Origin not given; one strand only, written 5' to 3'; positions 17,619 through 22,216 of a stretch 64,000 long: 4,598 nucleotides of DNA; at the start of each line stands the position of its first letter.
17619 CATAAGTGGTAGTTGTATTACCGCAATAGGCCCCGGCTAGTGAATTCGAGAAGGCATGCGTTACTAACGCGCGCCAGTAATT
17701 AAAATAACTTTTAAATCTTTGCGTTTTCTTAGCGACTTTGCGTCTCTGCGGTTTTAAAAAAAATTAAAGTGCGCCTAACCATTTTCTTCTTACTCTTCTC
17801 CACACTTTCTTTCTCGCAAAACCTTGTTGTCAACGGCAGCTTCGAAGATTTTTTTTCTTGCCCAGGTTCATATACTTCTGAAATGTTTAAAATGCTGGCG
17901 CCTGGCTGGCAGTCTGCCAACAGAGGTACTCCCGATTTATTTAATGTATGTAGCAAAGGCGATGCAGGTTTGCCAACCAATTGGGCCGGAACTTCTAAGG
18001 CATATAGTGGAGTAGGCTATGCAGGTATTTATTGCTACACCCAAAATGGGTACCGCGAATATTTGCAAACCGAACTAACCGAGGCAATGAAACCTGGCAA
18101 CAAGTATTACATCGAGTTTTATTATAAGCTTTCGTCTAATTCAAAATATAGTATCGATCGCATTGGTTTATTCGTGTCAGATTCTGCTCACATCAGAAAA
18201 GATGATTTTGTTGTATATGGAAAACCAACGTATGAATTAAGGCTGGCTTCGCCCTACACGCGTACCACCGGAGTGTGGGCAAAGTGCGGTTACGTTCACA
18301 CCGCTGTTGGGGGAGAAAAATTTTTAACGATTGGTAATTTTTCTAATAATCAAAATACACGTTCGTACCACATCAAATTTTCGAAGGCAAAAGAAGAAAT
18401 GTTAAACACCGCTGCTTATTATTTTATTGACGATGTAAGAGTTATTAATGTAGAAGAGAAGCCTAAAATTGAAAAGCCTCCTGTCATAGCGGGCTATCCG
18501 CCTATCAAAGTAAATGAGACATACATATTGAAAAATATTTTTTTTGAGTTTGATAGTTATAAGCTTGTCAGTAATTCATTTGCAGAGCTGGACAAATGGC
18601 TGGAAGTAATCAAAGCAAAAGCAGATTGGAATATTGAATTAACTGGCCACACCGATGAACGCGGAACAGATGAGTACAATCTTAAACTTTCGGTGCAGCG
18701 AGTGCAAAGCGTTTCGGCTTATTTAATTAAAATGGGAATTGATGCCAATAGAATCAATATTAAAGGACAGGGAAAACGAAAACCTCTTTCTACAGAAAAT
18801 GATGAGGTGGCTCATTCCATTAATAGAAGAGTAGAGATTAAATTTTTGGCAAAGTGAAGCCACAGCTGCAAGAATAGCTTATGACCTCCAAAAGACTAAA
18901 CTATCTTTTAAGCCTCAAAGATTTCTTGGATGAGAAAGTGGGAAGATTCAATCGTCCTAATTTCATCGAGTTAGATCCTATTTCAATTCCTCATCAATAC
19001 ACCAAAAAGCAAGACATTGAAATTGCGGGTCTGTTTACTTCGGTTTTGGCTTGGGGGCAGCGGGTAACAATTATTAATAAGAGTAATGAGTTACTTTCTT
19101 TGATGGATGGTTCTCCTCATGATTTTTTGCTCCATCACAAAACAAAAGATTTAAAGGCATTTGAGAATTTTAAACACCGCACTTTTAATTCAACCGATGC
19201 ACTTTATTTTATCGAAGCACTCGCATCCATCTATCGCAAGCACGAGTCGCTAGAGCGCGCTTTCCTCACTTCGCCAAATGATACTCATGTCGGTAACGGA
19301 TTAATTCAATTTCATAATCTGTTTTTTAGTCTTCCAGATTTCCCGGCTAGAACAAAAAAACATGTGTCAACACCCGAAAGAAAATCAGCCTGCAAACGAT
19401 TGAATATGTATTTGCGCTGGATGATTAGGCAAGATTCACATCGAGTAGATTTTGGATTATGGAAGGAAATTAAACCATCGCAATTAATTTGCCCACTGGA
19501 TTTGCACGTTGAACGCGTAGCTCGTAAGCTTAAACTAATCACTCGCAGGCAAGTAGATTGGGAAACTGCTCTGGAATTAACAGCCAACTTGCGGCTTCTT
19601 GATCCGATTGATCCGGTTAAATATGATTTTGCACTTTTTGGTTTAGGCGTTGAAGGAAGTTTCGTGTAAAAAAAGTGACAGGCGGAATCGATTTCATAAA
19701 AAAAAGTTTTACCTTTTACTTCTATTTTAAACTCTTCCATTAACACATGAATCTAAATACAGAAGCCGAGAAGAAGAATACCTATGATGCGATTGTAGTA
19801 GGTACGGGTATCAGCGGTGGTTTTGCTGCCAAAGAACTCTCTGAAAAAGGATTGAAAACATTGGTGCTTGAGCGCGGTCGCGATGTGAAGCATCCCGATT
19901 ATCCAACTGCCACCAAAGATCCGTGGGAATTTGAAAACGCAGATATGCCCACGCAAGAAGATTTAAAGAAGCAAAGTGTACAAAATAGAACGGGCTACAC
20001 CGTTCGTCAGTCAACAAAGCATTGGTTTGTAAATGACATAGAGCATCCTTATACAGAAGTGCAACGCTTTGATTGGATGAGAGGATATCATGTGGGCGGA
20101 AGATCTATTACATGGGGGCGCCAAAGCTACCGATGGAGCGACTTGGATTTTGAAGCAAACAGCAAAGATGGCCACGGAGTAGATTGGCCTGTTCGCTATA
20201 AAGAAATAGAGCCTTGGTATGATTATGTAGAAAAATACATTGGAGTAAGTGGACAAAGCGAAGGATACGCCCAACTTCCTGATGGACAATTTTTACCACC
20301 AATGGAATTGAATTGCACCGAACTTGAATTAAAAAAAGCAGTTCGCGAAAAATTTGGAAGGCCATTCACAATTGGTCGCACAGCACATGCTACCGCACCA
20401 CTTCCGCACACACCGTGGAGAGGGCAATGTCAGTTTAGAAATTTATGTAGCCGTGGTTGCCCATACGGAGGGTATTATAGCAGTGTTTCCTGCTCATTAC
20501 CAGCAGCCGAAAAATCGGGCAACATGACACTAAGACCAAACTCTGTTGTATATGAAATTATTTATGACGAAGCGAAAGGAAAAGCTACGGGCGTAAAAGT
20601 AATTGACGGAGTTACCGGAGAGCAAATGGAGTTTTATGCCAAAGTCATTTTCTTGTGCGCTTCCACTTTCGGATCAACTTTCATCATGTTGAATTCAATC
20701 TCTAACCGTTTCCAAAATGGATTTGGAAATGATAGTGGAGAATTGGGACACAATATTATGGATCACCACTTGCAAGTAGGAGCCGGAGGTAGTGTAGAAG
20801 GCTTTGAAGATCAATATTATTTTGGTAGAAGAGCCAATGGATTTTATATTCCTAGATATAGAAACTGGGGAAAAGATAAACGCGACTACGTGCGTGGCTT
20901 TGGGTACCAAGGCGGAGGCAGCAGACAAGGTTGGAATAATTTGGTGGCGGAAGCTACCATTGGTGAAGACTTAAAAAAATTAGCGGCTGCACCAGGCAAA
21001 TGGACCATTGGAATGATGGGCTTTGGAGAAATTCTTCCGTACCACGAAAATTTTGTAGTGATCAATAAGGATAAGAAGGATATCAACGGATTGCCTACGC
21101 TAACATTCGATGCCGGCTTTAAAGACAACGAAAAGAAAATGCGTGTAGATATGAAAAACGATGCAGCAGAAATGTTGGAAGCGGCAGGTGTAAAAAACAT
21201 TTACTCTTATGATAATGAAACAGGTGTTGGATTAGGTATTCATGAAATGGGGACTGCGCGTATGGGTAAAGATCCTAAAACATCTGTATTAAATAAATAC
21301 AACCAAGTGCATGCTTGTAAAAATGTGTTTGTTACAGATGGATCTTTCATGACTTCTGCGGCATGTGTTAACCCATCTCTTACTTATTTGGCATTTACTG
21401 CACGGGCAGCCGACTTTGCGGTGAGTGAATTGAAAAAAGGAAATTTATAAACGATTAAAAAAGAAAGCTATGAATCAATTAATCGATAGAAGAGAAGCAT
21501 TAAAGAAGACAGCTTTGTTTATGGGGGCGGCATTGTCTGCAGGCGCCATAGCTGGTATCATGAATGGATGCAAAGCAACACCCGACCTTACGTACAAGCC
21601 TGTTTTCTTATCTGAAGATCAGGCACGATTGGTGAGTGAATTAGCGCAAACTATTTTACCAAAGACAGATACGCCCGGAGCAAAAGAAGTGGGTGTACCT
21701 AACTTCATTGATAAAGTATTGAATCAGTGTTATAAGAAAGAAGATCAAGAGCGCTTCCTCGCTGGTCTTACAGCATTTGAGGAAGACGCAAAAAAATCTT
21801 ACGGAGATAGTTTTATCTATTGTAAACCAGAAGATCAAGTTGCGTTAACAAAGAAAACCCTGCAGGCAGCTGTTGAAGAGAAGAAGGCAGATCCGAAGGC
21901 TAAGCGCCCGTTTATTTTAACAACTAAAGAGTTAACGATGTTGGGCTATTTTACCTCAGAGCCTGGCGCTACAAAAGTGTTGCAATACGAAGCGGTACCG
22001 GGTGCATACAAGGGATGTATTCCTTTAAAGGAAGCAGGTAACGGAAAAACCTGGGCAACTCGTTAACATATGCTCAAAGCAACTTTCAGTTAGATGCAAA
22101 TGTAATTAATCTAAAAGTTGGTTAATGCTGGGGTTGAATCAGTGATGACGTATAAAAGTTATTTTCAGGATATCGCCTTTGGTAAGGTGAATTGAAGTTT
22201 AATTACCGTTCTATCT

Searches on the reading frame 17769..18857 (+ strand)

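Call 74: search_protein_families(library=pfam, proteins=[window:17769-18857:+], max_evalue=0.00001)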
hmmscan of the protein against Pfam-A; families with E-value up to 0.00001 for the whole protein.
window:17769-18857:+ (362 aa): 1 family
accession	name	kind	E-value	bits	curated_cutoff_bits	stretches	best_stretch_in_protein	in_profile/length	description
PF00691.25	OmpA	-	1e-19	71.1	27.2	1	258-353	1-98/98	OmpA family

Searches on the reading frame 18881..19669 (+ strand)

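Call 74: search_protein_families(library=pfam, proteins=[window:18881-19669:+], max_evalue=0.00001)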
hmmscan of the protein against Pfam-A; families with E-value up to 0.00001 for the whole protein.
window:18881-19669:+ (262 aa): 1 family
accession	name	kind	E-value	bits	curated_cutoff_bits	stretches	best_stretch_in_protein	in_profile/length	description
PF09674.15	DUF2400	-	4.7e-88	295.5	25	1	32-258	1-225/225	Protein of unknown function (DUF2400)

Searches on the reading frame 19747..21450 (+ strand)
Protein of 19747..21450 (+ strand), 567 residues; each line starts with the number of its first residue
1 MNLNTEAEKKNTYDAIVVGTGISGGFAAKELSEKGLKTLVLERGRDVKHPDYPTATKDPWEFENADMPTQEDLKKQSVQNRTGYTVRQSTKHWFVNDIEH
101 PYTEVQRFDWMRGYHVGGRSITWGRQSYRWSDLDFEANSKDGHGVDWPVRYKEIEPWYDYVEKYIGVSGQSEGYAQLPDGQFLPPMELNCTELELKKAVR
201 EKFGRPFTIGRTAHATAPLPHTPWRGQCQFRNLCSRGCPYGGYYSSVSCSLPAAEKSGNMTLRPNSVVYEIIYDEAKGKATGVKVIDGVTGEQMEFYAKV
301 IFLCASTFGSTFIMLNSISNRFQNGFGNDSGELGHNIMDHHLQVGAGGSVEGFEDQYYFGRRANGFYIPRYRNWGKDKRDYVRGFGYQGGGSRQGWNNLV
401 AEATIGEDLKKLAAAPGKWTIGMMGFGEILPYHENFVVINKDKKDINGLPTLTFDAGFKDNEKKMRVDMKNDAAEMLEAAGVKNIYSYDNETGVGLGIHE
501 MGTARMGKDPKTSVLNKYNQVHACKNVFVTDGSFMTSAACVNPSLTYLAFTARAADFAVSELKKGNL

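Call 74: search_protein_families(library=pfam, proteins=[window:19747-21450:+], max_evalue=0.00001)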
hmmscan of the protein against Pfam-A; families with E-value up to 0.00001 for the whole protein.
window:19747-21450:+ (567 aa): 2 families
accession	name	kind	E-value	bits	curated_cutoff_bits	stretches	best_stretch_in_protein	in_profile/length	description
PF05199.19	GMC_oxred_C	-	1.9e-19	71.1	24.6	1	431-550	1-138/139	GMC oxidoreductase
PF00732.25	GMC_oxred_N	-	2e-12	47.8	23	1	26-340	14-216/218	GMC oxidoreductase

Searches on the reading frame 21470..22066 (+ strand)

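Call 74: search_protein_families(library=pfam, proteins=[window:21470-22066:+], max_evalue=0.00001)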
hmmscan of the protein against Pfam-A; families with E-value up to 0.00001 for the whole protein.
window:21470-22066:+ (198 aa): 1 family
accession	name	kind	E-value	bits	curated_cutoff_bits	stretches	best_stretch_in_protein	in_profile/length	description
PF13618.11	Gluconate_2-dh3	-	8.9e-38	130.1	23.4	1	49-178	1-135/135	Gluconate 2-dehydrogenase subunit 3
